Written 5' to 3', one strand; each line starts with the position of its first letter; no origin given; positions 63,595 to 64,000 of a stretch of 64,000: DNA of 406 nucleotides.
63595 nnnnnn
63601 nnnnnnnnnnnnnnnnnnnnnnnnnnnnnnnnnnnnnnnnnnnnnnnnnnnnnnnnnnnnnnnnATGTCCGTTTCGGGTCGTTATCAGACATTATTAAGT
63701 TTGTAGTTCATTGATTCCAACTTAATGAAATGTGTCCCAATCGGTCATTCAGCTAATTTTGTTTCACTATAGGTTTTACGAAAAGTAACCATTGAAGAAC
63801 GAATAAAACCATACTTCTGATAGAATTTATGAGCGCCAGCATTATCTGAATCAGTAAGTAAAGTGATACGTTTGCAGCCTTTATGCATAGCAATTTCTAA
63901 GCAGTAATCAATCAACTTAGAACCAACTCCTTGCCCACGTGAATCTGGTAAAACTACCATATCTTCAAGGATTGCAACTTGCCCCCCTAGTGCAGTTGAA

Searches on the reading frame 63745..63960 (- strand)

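Call 12: search_protein_families(library=pfam, proteins=[window:63745-63960:-], max_evalue=0.01)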
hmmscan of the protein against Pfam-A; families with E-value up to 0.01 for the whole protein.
window:63745-63960:- (71 aa): 8 families
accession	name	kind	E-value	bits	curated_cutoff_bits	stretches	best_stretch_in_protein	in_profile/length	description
PF00583.31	Acetyltransf_1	-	3.6e-16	59.9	20.7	1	1-52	65-116/116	Acetyltransferase (GNAT) family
PF13508.13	Acetyltransf_7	-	4.2e-13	49.9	27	1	1-53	34-83/84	Acetyltransferase (GNAT) domain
PF13673.13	Acetyltransf_10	-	5e-08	33.4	23.6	1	1-59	57-114/128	Acetyltransferase (GNAT) domain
PF08445.16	FR47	-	0.00057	20.3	22.1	1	1-55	27-80/86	FR47-like protein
PF13302.13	Acetyltransf_3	-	0.00082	20.5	25.4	1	3-52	87-137/138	Acetyltransferase (GNAT) domain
PF14542.12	Acetyltransf_CG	-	0.0016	18.9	30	1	2-30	31-59/80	GCN5-related N-acetyl-transferase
PF13420.13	Acetyltransf_4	-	0.0039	17.7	24.3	1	6-52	87-134/155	Acetyltransferase (GNAT) domain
PF13523.12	Acetyltransf_8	-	0.0046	17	27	1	6-59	90-144/145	Acetyltransferase (GNAT) domain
